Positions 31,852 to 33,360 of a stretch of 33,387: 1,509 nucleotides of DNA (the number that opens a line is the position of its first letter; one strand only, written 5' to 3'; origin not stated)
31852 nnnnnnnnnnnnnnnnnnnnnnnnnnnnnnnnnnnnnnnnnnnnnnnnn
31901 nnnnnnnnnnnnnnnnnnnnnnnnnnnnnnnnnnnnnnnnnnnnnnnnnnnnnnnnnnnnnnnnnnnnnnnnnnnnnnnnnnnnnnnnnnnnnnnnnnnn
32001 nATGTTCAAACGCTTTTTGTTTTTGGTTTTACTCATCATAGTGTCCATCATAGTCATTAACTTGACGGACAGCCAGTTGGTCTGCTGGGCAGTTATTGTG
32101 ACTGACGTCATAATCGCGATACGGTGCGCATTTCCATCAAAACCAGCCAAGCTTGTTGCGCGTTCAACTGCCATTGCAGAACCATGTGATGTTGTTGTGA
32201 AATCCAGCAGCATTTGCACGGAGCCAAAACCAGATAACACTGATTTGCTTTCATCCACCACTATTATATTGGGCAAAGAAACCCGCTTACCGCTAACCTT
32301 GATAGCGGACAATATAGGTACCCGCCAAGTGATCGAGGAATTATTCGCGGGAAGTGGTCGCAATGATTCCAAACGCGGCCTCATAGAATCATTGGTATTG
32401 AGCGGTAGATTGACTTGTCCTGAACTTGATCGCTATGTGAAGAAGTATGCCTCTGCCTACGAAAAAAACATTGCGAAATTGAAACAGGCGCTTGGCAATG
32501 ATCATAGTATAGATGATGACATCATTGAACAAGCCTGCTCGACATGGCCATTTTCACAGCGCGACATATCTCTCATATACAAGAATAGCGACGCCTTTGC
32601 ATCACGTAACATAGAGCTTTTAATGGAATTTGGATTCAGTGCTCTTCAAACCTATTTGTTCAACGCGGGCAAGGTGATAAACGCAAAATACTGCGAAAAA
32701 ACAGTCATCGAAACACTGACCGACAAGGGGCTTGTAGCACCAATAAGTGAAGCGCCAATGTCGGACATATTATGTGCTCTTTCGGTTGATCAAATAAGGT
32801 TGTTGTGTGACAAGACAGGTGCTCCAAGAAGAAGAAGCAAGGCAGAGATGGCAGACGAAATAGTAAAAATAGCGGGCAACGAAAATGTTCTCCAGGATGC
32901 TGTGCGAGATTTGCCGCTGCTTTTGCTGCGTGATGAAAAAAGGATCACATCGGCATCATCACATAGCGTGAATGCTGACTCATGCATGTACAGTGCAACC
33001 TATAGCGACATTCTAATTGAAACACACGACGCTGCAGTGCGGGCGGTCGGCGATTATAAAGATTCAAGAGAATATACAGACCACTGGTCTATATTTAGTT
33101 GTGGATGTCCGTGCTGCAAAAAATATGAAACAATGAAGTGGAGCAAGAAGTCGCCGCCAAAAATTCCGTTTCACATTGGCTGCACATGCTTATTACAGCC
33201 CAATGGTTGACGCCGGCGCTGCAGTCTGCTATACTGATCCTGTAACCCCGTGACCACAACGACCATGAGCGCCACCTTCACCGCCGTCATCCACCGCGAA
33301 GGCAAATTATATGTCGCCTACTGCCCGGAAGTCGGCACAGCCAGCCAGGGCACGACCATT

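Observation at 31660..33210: Repressor-linked low-GC membrane protein carrying a copy of the MuF head-protein Cys/His motif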

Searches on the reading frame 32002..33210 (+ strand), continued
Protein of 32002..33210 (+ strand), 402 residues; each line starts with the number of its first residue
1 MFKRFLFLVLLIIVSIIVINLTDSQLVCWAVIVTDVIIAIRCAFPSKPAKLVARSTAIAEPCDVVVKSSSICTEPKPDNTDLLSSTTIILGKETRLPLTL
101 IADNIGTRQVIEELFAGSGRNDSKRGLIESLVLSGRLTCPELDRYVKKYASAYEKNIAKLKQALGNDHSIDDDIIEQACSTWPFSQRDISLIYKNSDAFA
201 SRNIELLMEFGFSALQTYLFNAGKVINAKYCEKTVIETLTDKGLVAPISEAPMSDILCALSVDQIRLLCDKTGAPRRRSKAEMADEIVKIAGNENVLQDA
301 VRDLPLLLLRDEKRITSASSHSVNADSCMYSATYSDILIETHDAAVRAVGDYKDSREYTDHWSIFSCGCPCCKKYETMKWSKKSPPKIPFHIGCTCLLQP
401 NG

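Call 64: search_solved_structures(query=A1, max_evalue=10, show_alignments=4)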
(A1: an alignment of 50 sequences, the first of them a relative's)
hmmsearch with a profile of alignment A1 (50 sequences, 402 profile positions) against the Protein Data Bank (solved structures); distinct sequences matched with E-value up to 10: 2.
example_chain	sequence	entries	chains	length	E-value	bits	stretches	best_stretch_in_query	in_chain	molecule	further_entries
8i9t_Cb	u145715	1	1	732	0.063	15.3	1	170-246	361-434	ATP-dependent RNA helicase DBP10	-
8i9v_Cb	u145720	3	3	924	0.077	15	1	170-246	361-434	ATP-dependent RNA helicase DBP10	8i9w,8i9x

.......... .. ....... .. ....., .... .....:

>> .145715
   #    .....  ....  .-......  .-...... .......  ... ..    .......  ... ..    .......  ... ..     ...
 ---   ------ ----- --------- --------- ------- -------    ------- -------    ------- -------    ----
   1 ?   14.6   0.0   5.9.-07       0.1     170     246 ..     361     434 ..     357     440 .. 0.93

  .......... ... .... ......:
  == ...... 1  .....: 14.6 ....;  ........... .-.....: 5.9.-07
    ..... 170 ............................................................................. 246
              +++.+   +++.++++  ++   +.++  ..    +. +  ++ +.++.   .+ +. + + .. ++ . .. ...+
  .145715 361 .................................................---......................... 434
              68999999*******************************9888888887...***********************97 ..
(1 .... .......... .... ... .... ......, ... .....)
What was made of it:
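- Closest known: FAN1. Different: There is no VRR-NUC nuclease domain and no sequence-level match (call 64).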

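Call 68: search_protein_families(library=phrogs, proteins=[P0017, P0051, P0027, P0053, P0025, P0039, P0009, P0021, P0037, P0043], max_evalue=0.01)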
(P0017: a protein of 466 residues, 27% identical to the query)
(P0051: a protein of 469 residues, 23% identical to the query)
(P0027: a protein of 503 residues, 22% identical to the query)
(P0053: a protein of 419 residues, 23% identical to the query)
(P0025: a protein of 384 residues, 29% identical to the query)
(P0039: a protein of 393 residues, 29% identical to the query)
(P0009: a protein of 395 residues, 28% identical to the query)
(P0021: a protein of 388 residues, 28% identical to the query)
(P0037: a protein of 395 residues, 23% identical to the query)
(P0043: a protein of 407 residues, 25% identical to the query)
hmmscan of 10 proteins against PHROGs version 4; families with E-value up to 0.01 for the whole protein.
P0017 (466 aa): 0 families

P0051 (469 aa): 4 families
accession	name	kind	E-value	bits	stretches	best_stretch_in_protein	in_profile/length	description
phrog_115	-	head and packaging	1.7e-06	28.5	1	418-467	267-320/665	minor head protein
phrog_241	-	head and packaging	3.8e-05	23.9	1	428-468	235-277/679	head morphogenesis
phrog_19480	-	head and packaging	0.0026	17.1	1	388-463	666-735/737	head morphogenesis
phrog_19443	-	head and packaging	0.0063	16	0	440-468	260-288/579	minor head protein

P0027 (503 aa): 3 families
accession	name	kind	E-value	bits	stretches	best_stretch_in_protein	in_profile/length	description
phrog_241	-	head and packaging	1.3e-05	25.4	1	451-501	223-275/679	head morphogenesis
phrog_115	-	head and packaging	0.00071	19.8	1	451-502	265-320/665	minor head protein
phrog_6577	-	unknown function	0.0037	16.6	1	460-501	184-231/1066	-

P0053 (419 aa): 0 families

P0025 (384 aa): 0 families

P0039 (393 aa): 0 families

P0009 (395 aa): 2 families
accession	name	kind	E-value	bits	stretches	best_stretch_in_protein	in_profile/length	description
phrog_241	-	head and packaging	2e-05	24.9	1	337-390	213-270/679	head morphogenesis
phrog_115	-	head and packaging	0.0042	17.3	1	342-390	262-314/665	minor head protein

P0021 (388 aa): 1 family
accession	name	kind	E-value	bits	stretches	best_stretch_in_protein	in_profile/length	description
phrog_115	-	head and packaging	0.00031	21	1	343-388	268-319/665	minor head protein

P0037 (395 aa): 5 families
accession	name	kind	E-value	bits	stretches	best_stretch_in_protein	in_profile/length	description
phrog_8089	-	head and packaging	8e-05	23.1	1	338-393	201-265/268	head morphogenesis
phrog_4728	-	head and packaging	0.00012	22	1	341-394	238-299/591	head morphogenesis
phrog_115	-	head and packaging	0.00048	20.4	1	342-394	261-317/665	minor head protein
phrog_2841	-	head and packaging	0.00055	20.1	1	339-391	247-303/525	minor head protein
phrog_595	-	head and packaging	0.0036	17.7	1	343-393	242-296/513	head maturation protease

P0043 (407 aa): 0 families

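Call 73: find_related_loci(query=window:32002-33210:+, collection=genome_contigs, flank=10000)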
Query window:32002-33210:+ (402 aa) in genome_contigs; peptide patterns used: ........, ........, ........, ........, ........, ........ (x = any residue, [..] = any of these).
85 stretches matched a pattern, but none encodes a relative of the query by tblastn (E <= 1e-3).

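Call 74: find_related_loci(query=window:32002-33210:+, collection=viral_contigs, flank=10000)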
Query window:32002-33210:+ (402 aa) in viral_contigs; peptide patterns used: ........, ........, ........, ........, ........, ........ (x = any residue, [..] = any of these).
5 stretches matched a pattern, but none encodes a relative of the query by tblastn (E <= 1e-3).

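Call 82: search_protein_families(library=pfam, alignment_id=A4, max_evalue=0.0001)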
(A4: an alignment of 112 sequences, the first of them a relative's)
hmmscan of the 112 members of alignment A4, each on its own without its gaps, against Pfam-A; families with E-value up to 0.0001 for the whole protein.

A. member 1, L002:8215-8940:+ (242 aa): 0 families

B. families by the number of members that match (of 112 scanned): 135 families (the first 25 are shown)
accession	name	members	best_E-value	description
PF00717.28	Peptidase_S24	3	7.3e-20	Peptidase S24-like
PF13518.12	HTH_28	3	4.8e-07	Helix-turn-helix domain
PF00561.26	Abhydrolase_1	2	1.4e-38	alpha/beta hydrolase fold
PF12697.13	Abhydrolase_6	2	8.4e-30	Alpha/beta hydrolase family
PF12146.15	Hydrolase_4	2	7.7e-20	Serine aminopeptidase, S33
PF00037.32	Fer4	2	3.9e-13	4Fe-4S binding domain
PF18962.6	Por_Secre_tail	2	5.5e-12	Secretion system C-terminal sorting domain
PF12837.12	Fer4_6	2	8.4e-11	4Fe-4S binding domain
PF12838.12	Fer4_7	2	1.5e-10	4Fe-4S dicluster domain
PF12797.12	Fer4_2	2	3.2e-10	4Fe-4S binding domain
PF13237.11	Fer4_10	2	4.9e-10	4Fe-4S dicluster domain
PF13187.11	Fer4_9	2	1.2e-08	4Fe-4S dicluster domain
PF13484.11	Fer4_16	2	1.4e-08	4Fe-4S double cluster binding domain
PF14697.11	Fer4_21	2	4.1e-08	4Fe-4S dicluster domain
PF13551.12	HTH_29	2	2.1e-06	Winged helix-turn helix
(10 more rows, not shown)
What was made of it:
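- Peptidase_S24 is the most recurrent neighbour family (call 82).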

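Call 85: search_protein_families(library=pfam, proteins=[L007:6654-7034:+, L005:6168-7019:+], max_evalue=0.01)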
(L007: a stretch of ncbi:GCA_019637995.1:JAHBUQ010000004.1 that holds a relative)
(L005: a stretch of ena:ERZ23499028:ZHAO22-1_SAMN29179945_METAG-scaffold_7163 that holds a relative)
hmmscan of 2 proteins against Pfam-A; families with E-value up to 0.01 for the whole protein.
L007:6654-7034:+ (127 aa): 0 families

L005:6168-7019:+ (284 aa): 0 families

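Call 96: search_dna_similar(query=P0027, collection=phages, mode=protein, max_evalue=0.001, max_rows=15)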
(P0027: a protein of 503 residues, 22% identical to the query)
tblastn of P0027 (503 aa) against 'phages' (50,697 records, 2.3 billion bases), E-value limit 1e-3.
No match.

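Call 97: search_dna_similar(query=P0027, collection=plasmids, mode=protein, max_evalue=0.001, max_rows=15)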
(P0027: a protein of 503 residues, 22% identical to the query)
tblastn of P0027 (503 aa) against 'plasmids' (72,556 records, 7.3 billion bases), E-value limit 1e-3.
Records with a match: 1; places in all: 1; records where one place covers at least 80% of the query: 0.
Best place of each record, by identity: <60% 1.
By first word of the organism name: Brevibacillus 1.
By predicted mobility (MOB-suite, as given by PLSDB): non-mobilizable 1.
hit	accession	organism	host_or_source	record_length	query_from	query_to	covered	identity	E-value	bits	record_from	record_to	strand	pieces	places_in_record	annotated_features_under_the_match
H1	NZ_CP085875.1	Brevibacillus sp. HD3.3A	soil sample,soil of tomato plants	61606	425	498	15%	33.8%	4e-4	51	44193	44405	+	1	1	portal protein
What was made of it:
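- The only plasmid hit is the C-terminus against an annotated 'portal protein' (call 97).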

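Call 102: find_encoding_contigs(protein=P0019, flank=8000, max_places=1)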
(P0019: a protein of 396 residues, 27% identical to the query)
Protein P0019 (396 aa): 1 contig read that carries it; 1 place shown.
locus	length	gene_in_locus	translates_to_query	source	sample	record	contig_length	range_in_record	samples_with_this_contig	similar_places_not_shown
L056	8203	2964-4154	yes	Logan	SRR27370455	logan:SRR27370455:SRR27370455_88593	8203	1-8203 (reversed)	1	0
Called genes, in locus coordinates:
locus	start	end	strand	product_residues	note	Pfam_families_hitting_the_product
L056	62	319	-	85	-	-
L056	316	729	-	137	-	-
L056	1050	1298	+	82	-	-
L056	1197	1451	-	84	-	-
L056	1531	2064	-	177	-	-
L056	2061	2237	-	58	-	-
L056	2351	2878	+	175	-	-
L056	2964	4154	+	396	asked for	-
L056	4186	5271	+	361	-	PF00589:Phage_integrase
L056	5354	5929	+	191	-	-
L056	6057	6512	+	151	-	PF00717:Peptidase_S24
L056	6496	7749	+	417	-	PF00817:IMS, PF11798:IMS_HHH (weak), PF11799:IMS_C, PF13438:DUF4113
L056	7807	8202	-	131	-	?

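Call 103: find_encoding_contigs(protein=P0013, flank=8000, max_places=1)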
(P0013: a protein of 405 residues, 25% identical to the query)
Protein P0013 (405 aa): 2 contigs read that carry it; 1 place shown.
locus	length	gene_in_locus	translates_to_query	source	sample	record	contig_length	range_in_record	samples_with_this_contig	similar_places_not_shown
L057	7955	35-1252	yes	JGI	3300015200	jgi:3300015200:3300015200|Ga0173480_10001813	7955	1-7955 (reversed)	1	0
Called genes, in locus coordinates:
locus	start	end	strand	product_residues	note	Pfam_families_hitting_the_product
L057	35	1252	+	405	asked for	-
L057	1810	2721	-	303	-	PF03412:Peptidase_C39, PF00664:ABC_membrane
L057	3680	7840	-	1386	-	PF13573:SprB (faint), PF19081:Ig_7 (faint), PF13585:CHU_C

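Call 104: find_encoding_contigs(protein=P0099, flank=8000, max_places=1)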
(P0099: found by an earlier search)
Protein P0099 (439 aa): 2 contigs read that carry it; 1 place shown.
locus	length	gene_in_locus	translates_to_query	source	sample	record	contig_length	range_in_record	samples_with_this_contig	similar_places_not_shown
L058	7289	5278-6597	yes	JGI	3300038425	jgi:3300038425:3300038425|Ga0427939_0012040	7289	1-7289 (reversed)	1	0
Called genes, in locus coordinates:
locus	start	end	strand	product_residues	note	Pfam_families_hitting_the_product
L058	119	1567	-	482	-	PF00909:Ammonium_transp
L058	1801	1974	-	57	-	-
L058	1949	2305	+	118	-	PF01740:STAS, PF13466:STAS_2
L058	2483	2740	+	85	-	PF03960:ArsC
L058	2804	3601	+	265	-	PF00106:adh_short, PF08659:KR, PF13561:adh_short_C2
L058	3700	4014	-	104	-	PF07719:TPR_2 (faint), PF13181:TPR_8 (faint), PF13428:TPR_14 (faint), PF13432:TPR_16 (faint), PF14559:TPR_19 (weak), PF14561:TPR_20 (faint), PF13431:TPR_17 (faint), PF14559:TPR_19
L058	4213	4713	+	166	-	-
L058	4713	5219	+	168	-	PF03061:4HBT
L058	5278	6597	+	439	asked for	-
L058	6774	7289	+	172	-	?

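Call 105: find_encoding_contigs(protein=P0014, flank=8000, max_places=1)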
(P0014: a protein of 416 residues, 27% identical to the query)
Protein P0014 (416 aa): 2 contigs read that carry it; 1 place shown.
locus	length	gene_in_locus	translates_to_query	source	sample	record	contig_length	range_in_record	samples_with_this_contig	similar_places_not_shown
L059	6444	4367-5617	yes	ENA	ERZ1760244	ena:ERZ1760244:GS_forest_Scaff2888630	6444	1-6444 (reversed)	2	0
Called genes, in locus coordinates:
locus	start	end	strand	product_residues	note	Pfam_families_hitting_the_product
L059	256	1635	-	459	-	PF19289:PmbA_TldD_3rd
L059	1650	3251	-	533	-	PF01523:PmbA_TldD_1st (weak), PF19290:PmbA_TldD_2nd (weak), PF19289:PmbA_TldD_3rd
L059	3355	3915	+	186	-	PF01058:Oxidored_q6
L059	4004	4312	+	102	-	PF00355:Rieske, PF13806:Rieske_2, PF22543:Rieske_4 (weak)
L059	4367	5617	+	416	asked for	-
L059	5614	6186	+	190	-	PF04307:YdjM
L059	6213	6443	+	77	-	?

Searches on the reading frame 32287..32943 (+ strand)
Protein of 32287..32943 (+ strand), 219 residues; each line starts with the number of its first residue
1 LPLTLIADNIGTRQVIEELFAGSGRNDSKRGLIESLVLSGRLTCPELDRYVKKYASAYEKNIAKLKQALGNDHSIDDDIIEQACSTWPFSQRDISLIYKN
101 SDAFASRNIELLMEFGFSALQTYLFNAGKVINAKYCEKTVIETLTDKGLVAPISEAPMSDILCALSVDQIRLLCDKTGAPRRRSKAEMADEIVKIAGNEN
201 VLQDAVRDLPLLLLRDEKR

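Call 22: search_protein_families(library=pfam, proteins=[window:32287-32943:+], max_evalue=10)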
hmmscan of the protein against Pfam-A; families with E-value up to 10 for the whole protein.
seq(219 aa): 1 family
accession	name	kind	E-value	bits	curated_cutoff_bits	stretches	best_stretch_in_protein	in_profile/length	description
PF05626.16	DUF790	-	0.21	10.7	28.8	1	105-159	143-199/387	Protein of unknown function (DUF790)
